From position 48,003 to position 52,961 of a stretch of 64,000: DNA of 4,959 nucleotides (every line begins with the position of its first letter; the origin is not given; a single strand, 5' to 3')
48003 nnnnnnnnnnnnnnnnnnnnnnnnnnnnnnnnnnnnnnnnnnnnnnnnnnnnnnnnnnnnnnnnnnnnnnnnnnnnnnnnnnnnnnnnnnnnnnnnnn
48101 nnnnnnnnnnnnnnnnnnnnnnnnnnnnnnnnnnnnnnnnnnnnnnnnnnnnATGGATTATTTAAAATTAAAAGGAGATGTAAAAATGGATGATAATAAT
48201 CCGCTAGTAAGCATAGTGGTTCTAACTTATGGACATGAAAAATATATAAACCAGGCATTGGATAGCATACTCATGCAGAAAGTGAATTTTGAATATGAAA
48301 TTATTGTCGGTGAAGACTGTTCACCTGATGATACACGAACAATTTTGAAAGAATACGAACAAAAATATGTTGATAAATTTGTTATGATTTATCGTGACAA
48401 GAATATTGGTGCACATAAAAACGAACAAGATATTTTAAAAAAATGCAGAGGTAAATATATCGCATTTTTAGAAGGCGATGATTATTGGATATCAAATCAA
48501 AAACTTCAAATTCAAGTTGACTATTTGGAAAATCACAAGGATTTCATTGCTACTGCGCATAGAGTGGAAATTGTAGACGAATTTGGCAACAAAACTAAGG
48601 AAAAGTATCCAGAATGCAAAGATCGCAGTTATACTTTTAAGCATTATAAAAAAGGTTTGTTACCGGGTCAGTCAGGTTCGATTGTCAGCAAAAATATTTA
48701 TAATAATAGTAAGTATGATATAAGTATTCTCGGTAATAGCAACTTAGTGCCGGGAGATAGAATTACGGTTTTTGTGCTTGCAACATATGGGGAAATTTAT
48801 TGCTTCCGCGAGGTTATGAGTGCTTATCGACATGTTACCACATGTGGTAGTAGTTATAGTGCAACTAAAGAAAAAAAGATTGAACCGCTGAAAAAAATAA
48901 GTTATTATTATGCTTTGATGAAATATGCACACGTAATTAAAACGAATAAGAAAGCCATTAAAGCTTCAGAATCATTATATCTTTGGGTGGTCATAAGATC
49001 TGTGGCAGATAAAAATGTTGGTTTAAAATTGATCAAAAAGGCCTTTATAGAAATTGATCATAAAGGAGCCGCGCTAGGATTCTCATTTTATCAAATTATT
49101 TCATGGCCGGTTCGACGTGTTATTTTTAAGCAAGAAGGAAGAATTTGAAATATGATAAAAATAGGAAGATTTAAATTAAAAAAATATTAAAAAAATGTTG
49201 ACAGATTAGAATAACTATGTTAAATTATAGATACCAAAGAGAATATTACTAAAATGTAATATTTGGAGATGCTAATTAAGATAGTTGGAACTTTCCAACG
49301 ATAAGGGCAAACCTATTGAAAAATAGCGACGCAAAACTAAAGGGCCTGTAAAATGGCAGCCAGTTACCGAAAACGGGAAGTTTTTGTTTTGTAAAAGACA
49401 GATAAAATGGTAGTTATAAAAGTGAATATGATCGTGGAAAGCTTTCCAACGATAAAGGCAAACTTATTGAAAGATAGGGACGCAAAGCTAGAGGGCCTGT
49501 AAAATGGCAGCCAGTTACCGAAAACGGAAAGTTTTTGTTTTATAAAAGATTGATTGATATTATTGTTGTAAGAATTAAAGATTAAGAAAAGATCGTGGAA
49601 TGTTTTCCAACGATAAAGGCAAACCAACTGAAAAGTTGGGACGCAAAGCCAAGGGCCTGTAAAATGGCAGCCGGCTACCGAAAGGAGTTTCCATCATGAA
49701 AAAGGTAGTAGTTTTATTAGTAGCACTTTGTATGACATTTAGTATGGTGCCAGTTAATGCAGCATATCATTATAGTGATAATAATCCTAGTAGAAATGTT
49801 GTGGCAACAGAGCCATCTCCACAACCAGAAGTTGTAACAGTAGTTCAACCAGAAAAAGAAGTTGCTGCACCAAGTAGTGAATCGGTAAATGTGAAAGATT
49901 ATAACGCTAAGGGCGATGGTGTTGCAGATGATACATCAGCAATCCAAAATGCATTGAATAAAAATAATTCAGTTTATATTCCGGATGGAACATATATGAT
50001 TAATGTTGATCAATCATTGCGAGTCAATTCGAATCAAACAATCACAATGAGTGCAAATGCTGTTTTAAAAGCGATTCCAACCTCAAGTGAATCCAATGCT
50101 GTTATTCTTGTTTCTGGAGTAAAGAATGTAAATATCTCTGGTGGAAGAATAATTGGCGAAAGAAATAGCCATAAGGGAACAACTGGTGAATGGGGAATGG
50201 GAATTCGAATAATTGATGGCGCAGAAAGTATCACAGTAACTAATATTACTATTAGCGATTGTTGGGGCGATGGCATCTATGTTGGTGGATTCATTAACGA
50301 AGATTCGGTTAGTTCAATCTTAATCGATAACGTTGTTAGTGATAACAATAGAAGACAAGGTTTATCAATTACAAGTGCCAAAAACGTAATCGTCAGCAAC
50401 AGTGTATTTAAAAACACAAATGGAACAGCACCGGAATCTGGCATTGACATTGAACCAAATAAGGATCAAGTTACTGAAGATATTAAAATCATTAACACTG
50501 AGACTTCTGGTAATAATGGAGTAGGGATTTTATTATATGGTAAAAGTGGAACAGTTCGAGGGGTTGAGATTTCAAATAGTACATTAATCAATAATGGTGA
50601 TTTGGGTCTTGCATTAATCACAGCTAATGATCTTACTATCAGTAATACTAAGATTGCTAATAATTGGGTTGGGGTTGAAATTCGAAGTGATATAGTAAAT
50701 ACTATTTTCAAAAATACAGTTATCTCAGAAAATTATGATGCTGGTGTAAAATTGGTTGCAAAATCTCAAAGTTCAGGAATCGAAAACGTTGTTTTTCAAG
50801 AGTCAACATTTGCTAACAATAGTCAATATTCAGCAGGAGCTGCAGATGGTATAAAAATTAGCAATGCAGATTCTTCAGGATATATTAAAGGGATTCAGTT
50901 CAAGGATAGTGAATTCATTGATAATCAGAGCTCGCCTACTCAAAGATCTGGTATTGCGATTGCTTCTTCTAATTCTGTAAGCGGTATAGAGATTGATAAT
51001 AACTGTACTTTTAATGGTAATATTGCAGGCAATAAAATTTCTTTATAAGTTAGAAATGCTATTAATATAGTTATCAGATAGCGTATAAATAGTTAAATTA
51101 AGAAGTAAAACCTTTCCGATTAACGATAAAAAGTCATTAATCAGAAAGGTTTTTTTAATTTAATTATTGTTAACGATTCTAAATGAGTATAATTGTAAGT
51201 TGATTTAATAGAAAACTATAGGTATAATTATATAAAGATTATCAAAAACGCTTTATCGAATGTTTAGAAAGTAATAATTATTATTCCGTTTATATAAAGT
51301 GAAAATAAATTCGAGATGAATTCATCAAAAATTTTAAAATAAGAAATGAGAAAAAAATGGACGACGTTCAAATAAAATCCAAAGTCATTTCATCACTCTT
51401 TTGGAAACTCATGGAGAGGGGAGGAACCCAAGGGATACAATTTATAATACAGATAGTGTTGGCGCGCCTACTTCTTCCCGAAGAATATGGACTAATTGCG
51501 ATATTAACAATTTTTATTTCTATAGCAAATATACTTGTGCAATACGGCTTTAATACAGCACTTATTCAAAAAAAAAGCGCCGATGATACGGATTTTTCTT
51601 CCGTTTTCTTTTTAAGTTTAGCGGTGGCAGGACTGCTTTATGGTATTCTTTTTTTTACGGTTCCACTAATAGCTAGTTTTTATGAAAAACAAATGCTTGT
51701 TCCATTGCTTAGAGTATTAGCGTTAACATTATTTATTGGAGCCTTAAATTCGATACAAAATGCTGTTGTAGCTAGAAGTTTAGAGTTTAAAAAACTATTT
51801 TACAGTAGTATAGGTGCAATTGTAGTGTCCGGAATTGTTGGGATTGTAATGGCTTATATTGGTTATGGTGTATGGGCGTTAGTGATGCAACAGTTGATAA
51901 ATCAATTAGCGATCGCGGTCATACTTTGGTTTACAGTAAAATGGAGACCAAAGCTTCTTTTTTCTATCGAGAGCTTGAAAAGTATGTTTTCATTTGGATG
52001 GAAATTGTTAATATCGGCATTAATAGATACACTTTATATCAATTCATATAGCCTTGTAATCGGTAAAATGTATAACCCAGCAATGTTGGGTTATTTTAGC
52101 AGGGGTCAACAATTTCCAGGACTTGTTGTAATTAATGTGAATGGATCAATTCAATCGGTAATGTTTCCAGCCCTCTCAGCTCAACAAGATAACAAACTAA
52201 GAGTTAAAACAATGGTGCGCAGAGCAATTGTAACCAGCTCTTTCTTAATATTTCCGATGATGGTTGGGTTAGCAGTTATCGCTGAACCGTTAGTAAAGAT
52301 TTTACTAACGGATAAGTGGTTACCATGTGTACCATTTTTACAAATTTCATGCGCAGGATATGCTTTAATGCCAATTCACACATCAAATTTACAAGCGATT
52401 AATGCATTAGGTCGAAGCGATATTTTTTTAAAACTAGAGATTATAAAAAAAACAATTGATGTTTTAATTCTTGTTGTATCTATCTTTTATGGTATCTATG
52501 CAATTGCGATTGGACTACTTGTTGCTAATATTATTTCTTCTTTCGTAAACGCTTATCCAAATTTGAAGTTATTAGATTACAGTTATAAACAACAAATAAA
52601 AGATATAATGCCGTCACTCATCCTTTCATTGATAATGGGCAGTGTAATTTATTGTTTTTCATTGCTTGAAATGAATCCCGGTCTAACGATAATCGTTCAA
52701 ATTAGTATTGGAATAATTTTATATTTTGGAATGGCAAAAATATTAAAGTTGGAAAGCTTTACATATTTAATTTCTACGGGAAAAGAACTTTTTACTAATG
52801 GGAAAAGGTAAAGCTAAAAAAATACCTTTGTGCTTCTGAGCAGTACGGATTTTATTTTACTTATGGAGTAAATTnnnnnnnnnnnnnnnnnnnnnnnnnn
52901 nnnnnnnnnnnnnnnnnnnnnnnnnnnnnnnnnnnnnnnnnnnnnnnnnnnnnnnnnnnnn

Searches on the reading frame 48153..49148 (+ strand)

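Call 8: search_protein_families(library=pfam, proteins=[window:48153-49148:+])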
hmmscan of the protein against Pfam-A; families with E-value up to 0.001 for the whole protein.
window:48153-49148:+ (331 aa): 3 families
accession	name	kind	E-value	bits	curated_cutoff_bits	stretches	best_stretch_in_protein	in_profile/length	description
PF00535.33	Glycos_transf_2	-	5.8e-23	82.1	23.3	1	20-173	1-152/168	Glycosyl transferase family 2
PF13641.12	Glyco_tranf_2_3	-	5.4e-08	33.6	27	1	19-139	3-126/230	Glycosyltransferase like family 2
PF10111.15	Glyco_tranf_2_2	-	7e-05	22.9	27.3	1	22-119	3-100/276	Glycosyltransferase like family 2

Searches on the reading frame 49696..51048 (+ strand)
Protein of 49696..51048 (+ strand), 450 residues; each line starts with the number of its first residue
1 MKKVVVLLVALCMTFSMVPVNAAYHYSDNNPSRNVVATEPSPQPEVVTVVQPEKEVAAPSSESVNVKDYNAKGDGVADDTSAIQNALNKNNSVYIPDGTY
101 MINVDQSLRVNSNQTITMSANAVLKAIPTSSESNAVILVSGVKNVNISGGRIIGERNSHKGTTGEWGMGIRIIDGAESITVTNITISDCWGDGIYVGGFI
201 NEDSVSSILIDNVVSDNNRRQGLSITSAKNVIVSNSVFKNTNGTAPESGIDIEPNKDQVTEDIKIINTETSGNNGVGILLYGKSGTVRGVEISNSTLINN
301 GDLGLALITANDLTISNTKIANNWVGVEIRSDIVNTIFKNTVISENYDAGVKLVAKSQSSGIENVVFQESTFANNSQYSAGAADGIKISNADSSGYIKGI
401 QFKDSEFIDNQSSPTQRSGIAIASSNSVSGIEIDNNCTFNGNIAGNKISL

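Call 8: search_protein_families(library=pfam, proteins=[window:49696-51048:+])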
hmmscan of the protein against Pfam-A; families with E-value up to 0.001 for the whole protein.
window:49696-51048:+ (450 aa): 3 families
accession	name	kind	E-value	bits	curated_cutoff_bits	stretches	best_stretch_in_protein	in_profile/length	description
PF13229.12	Beta_helix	-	6.5e-16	58.8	25.9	2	249-436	2-156/158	Right handed beta helix region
PF12708.12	Pect-lyase_RHGA_epim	-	6.8e-16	59.1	27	1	64-241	2-165/213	Rhamnogalacturonase A/epimerase, pectate lyase-like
PF05048.19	NosD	-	5e-08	33.1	23.6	1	257-367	70-169/212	Periplasmic copper-binding protein (NosD)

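Call 19: find_related_loci(query=window:49696-51045:+, collection=genome_contigs, flank=2000)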
Query window:49696-51045:+ (450 aa) in genome_contigs; peptide patterns used: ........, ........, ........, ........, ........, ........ (x = any residue, [..] = any of these).
207 stretches matched a pattern; 110 encode a relative of the query (tblastn E <= 1e-3); the best 80 are kept; 80 distinct loci.
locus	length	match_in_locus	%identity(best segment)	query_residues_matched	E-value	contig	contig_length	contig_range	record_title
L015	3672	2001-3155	54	62-449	6e-142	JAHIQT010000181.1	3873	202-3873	MAG: Bacillota bacterium isolate KR46_S_MetaG.mb.3 KR46_S_MetaG.mb.3_k141_29984, whole genome shotgun sequence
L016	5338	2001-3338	47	1-448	1e-121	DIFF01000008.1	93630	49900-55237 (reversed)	MAG TPA_asm: Peptococcaceae bacterium UBA5755 UBA5755_contig_13256, whole genome shotgun sequence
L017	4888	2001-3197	47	50-449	2e-115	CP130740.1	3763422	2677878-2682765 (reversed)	Eubacteriaceae bacterium ES2 chromosome, complete genome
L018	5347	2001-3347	44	2-448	3e-114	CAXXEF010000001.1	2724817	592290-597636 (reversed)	MAG: uncultured Sporobacter sp. isolate 4b14805b-64d4-423f-aa7f-1f340707d805 genome assembly, contig: contig_1, whole ge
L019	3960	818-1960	48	65-448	5e-115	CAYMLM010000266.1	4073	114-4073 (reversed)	MAG TPA_asm: uncultured Papillibacter sp. isolate binchicken_co43_321 genome assembly, contig: NODE_37254_length_4073_co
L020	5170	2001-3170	44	53-445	2e-104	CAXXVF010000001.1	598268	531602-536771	MAG: uncultured Sporobacter sp. isolate ca5204d9-94c0-4825-86f6-93d50082d7c2 genome assembly, contig: contig_1, whole ge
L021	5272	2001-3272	39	2-448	9e-99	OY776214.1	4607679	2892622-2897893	MAG: uncultured Sporobacter sp. isolate 345903d0-cd28-47e6-9f6f-9f74e2cead0e genome assembly, chromosome: 1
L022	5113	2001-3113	41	37-378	7e-66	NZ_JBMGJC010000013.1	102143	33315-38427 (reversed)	Pelotomaculum propionicicum strain C1 NODE_155_length_102143_cov_16.978415, whole genome shotgun sequence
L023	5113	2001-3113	39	37-378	6e-63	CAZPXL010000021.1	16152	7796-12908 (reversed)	MAG TPA_asm: uncultured Eubacteriales bacterium isolate SRP192927_co3_627 genome assembly, contig: NODE_8119_length_1615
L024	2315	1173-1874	45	44-276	1e-63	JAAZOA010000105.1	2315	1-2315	MAG: Syntrophomonadaceae bacterium isolate AS27yjCOA_214 70091_AS27, whole genome shotgun sequence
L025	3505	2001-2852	43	21-304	2e-61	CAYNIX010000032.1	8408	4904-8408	MAG TPA_asm: uncultured Candidatus Saccharibacteria bacterium isolate binchicken_co22_215 genome assembly, contig: NODE_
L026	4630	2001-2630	50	60-265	6e-61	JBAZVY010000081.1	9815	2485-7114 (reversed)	MAG: Elusimicrobiota bacterium isolate SO_2017_GW1_264 NODE_25830_length_9815_cov_0.753097_OW334_2017, whole genome shot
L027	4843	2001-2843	41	62-359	7e-60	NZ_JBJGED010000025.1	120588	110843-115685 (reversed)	Paenibacillus sp. HJGM_3 NODE_25_length_120588_cov_53.838778, whole genome shotgun sequence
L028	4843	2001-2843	40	62-359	1e-57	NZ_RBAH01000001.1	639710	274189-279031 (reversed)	Paenibacillus ginsengarvi strain KCTC 13059 NODE_1_length_639710_cov_29.724209, whole genome shotgun sequence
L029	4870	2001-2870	40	34-318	1e-56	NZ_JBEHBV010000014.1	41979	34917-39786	Pedobacter sp. ASV1-7 Scaffold14, whole genome shotgun sequence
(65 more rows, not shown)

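Call 43: search_protein_families(library=ncbifam, proteins=[window:49696-51048:+])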
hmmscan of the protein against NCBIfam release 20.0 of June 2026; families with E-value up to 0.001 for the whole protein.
window:49696-51048:+ (450 aa): 1 family
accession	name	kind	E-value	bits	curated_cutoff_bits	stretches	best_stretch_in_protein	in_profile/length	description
NF049898.1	RhamgalacuronBT4146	equivalog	2.6e-07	29.7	500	1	66-130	1-67/445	rhamnogalacturonidase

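Call 44: search_solved_structures(query=window:49696-51045:+, max_evalue=0.01)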
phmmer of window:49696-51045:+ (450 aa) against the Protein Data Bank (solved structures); distinct sequences matched with E-value up to 0.01: 16.
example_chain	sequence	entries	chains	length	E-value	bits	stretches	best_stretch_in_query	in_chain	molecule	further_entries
7qoj_J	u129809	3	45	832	1.5e-26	96.6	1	91-290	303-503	Tail fiber protein gp22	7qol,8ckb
5m5z_A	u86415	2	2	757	5.7e-09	38.7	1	45-121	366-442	Beta-1,3-glucanase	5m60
6qz9_A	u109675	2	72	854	5.2e-08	35.6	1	63-177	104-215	Pre-neck appendage protein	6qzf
3gq7_A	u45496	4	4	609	8e-08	35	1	63-177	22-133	Preneck appendage protein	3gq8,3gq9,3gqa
3suc_A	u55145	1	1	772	1.1e-07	34.5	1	63-177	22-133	Preneck appendage protein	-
3eqn_A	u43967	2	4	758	1.1e-06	31.2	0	65-90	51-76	Glucan 1,3-beta-glucosidase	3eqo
3zpp_A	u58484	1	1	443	5.4e-05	25.6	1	63-238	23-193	CELL WALL SURFACE ANCHOR FAMILY PROTEIN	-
2pyg_A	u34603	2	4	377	6.6e-05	25.4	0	64-104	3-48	Poly(beta-D-mannuronate) C5 epimerase 4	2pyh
7chu_A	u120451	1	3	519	8.4e-05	25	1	54-113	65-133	Putative pectin lyase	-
1idj_A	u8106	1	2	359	0.0025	20.1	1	141-232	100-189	PECTIN LYASE A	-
5lw3_A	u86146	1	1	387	0.0031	19.8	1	64-184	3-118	Poly(beta-D-mannuronate) C5 epimerase 6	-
1idk_A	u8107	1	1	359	0.0039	19.5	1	152-232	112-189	PECTIN LYASE A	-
8ja4_A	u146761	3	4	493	0.0046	19.3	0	65-89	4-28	mannuronan 5-epimerase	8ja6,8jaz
8xfq_A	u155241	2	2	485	0.0048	19.2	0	65-89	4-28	mannuronan 5-epimerase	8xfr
7b7a_A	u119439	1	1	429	0.008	18.5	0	59-88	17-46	Pectin lyase-like superfamily protein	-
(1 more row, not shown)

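Call 45: search_protein_families(library=phrogs, proteins=[window:49696-51045:+], max_evalue=0.001)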
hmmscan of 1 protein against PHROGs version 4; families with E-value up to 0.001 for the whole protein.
window:49696-51045:+ (450 aa): 10 families
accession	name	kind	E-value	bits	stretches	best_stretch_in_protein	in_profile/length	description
phrog_14824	-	unknown function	3.4e-38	132.3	1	74-435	233-582/719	-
phrog_2234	-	tail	4.5e-34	119.2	1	52-341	175-567/757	tail spike protein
phrog_34663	-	unknown function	9.8e-11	41.9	1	103-281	238-424/698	-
phrog_18522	-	tail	5.2e-08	32.7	1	60-104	170-217/612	tail protein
phrog_7458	-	tail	1.1e-07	31.6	1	58-116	117-179/732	tail spike protein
phrog_14558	-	tail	1.9e-07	30.7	1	59-124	100-160/740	tail spike protein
phrog_21471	-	unknown function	2.2e-07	31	1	47-106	67-121/626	-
phrog_17959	-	unknown function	2.6e-07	30.9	1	62-151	31-115/503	-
phrog_13144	-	unknown function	0.00025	21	1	59-103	63-110/464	-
phrog_15175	-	head and packaging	0.00036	20.1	1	62-215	231-362/647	virion structural protein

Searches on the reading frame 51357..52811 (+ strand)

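Call 8: search_protein_families(library=pfam, proteins=[window:51357-52811:+])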
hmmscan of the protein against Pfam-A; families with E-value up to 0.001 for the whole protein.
window:51357-52811:+ (484 aa): 2 families
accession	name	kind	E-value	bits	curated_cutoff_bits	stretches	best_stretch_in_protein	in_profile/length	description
PF13440.11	Polysacc_synt_3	-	4.7e-101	338.3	23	1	34-326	1-293/293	Polysaccharide biosynthesis protein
PF01943.22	Polysacc_synt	-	7.7e-33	114.5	28.2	1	14-274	5-271/274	Polysaccharide biosynthesis protein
